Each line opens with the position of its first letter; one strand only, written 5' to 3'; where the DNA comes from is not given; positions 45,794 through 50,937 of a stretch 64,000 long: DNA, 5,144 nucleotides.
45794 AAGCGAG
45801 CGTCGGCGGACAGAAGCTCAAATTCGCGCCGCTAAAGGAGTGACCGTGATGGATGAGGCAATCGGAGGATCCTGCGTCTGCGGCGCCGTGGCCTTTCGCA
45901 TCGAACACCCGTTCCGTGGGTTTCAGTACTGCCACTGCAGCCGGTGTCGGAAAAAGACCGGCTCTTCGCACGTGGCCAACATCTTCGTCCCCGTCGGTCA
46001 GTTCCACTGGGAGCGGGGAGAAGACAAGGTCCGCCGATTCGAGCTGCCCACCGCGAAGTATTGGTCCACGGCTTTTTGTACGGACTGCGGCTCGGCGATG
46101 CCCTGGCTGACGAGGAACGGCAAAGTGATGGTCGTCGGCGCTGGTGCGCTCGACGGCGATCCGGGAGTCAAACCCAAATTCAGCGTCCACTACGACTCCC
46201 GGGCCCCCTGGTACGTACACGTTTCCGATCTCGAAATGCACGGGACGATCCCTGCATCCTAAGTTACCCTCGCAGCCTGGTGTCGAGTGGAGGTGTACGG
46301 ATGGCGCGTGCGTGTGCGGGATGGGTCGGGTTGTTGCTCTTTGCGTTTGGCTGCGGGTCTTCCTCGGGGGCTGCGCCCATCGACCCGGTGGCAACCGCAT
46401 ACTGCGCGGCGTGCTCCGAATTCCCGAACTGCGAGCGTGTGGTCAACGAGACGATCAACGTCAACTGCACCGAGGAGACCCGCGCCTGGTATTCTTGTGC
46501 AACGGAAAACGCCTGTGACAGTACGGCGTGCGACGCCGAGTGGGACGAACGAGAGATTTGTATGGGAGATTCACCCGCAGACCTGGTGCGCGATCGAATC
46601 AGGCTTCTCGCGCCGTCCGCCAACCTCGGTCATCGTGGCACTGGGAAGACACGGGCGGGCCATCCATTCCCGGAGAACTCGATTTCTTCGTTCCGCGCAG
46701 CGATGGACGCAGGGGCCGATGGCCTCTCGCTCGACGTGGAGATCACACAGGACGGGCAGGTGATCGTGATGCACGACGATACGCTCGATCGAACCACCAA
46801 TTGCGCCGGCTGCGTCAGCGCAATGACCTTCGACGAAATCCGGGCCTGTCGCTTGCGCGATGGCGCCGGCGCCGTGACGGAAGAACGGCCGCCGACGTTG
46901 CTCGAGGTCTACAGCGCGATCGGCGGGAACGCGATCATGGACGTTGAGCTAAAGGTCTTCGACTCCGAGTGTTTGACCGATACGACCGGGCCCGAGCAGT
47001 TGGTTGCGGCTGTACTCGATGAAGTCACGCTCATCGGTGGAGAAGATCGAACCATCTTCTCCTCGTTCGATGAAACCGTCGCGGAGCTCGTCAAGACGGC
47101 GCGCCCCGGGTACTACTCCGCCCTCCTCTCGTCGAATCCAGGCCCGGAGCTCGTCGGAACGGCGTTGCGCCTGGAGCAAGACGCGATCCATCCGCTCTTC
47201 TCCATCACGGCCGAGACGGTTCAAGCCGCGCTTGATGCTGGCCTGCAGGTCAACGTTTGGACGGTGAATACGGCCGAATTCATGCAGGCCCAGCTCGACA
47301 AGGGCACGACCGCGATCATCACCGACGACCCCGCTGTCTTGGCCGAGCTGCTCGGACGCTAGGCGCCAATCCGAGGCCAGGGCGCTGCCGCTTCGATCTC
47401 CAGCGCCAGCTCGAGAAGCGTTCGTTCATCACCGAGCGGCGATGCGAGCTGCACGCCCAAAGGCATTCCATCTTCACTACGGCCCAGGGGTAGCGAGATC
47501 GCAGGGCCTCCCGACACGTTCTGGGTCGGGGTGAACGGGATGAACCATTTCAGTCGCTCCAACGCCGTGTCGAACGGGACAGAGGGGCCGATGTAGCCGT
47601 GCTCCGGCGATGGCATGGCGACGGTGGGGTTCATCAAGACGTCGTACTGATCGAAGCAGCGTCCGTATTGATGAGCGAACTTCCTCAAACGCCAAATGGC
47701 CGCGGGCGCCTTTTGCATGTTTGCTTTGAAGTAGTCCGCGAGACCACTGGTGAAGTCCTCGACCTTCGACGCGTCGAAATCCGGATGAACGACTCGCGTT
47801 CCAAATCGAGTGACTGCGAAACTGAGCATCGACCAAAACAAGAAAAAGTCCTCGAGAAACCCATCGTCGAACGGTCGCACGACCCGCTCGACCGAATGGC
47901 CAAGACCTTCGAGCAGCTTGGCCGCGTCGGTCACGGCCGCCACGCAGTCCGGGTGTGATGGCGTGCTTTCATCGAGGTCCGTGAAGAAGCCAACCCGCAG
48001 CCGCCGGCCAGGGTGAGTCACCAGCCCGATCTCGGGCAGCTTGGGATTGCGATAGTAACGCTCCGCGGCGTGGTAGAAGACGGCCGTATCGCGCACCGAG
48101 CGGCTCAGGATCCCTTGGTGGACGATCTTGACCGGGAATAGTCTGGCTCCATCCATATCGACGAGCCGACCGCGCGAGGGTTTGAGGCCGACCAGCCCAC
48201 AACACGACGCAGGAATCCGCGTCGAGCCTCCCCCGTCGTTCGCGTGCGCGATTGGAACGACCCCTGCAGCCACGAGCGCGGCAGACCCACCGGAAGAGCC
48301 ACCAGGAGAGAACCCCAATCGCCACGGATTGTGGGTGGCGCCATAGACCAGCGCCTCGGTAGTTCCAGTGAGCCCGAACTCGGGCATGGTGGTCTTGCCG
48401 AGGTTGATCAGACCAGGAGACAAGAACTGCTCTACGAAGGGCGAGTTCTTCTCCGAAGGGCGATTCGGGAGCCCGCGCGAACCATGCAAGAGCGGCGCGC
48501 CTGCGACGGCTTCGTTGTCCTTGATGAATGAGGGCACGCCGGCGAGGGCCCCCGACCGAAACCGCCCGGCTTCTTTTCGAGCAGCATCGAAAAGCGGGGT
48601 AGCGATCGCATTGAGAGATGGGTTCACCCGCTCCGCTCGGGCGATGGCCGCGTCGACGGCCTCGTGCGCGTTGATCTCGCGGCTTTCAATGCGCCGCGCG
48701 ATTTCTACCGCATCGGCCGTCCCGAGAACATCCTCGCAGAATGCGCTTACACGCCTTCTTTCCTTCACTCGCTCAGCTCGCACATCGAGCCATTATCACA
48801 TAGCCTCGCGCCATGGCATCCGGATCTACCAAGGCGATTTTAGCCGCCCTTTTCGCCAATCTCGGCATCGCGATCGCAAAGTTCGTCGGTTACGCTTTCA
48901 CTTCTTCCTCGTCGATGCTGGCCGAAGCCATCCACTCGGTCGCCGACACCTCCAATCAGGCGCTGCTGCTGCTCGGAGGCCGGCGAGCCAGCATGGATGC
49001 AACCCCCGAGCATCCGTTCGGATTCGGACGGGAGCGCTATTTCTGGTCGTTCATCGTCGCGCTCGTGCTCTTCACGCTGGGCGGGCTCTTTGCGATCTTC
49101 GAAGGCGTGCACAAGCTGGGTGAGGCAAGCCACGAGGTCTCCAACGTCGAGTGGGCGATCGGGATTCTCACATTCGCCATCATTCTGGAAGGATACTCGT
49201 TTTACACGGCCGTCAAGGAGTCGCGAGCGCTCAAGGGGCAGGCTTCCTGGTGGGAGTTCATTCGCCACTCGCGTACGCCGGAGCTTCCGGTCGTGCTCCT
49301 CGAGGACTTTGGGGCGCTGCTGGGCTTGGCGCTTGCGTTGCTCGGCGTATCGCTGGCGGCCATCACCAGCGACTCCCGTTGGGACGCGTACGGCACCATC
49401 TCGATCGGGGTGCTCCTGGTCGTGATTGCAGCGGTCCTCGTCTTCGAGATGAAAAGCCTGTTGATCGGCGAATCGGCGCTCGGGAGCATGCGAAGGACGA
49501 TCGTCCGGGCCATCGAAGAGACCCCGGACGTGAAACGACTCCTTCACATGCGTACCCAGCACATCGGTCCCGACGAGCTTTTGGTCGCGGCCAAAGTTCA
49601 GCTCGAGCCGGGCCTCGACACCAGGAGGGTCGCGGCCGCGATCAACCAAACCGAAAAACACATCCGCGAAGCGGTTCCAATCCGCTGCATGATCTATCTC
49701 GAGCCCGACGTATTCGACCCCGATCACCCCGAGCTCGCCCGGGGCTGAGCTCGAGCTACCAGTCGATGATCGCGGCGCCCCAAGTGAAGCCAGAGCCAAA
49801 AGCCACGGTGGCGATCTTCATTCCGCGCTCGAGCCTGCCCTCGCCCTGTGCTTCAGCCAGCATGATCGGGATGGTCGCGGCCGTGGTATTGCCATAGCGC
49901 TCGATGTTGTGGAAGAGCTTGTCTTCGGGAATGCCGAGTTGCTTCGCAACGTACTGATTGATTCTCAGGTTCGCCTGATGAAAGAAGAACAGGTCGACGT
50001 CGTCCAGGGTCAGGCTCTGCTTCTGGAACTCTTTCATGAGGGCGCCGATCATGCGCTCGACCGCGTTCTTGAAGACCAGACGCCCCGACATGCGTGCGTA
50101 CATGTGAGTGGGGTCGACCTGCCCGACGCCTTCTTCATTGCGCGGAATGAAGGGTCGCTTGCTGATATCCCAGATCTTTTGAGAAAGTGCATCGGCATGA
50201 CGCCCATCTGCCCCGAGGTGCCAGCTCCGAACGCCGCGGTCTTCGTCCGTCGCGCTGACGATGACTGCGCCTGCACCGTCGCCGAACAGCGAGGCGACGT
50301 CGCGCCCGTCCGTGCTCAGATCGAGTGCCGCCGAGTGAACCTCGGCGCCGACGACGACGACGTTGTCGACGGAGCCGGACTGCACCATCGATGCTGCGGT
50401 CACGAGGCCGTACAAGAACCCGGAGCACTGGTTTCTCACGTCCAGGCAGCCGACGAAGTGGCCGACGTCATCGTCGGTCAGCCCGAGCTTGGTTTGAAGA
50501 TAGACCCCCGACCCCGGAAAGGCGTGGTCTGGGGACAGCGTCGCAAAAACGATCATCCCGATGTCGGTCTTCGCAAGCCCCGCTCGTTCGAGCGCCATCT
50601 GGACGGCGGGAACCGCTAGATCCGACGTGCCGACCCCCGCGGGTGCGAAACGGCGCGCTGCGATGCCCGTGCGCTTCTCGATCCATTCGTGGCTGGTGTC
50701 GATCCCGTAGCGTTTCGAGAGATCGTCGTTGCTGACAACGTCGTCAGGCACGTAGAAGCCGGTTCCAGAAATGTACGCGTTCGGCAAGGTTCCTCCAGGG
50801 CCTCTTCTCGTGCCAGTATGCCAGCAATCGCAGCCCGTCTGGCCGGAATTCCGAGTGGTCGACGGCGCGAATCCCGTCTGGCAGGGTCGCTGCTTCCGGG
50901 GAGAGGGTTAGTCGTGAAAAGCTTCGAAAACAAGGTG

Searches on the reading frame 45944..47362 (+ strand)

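Call 35: search_protein_families(library=pfam, proteins=[window:45944-47362:+], max_evalue=0.001)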
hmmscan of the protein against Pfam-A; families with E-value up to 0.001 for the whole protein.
window:45944-47362:+ (472 aa): 1 family
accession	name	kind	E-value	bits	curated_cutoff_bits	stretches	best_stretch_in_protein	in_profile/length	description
PF03009.23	GDPD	-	4.8e-38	132.1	23.6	1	230-464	1-243/244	Glycerophosphoryl diester phosphodiesterase family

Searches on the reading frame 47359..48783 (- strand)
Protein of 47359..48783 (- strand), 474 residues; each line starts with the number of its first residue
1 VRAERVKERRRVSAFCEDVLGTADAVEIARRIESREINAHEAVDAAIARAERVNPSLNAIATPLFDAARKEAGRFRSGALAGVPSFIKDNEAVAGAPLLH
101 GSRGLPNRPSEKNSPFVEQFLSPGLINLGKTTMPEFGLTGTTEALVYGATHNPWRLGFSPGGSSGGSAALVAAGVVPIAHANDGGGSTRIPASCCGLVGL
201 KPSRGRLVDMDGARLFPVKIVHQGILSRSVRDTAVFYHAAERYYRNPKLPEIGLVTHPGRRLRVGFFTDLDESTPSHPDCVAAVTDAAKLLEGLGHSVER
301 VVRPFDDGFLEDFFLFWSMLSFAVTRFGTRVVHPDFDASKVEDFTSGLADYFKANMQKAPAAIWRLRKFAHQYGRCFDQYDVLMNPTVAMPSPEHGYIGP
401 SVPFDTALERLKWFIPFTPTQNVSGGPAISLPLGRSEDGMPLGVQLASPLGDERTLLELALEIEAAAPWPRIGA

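Call 35: search_protein_families(library=pfam, proteins=[window:47359-48783:-], max_evalue=0.001)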
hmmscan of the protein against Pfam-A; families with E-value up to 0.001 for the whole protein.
window:47359-48783:- (474 aa): 1 family
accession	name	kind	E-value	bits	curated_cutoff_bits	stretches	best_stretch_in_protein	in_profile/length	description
PF01425.27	Amidase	-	8.4e-89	299.1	27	1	41-457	1-445/445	Amidase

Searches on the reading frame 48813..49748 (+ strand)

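Call 35: search_protein_families(library=pfam, proteins=[window:48813-49748:+], max_evalue=0.001)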
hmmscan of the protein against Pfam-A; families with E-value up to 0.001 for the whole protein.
window:48813-49748:+ (311 aa): 2 families
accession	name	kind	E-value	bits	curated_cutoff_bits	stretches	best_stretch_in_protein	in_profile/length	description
PF01545.26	Cation_efflux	-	7.8e-35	120.9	26.6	1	10-217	2-197/198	Cation efflux family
PF16916.11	ZT_dimer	-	2.3e-05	24.7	26.7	1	228-298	7-77/78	Dimerisation domain of Zinc Transporter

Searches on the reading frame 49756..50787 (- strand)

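Call 35: search_protein_families(library=pfam, proteins=[window:49756-50787:-], max_evalue=0.001)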
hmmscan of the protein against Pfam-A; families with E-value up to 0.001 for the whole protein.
window:49756-50787:- (343 aa): 4 families
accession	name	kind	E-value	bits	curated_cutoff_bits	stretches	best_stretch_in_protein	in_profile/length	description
PF08541.16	ACP_syn_III_C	-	1e-33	115.8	26.6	1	255-343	2-90/90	3-Oxoacyl-[acyl-carrier-protein (ACP)] synthase III C terminal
PF08545.16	ACP_syn_III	-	1.4e-23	83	24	1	115-195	1-80/80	3-Oxoacyl-[acyl-carrier-protein (ACP)] synthase III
PF00195.25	Chal_sti_synt_N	-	2.7e-07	30.7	27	1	52-179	97-223/225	Chalcone and stilbene synthases, N-terminal domain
PF00108.29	Thiolase_N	-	4.8e-06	26.6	26.4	1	39-154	8-118/260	Thiolase, N-terminal domain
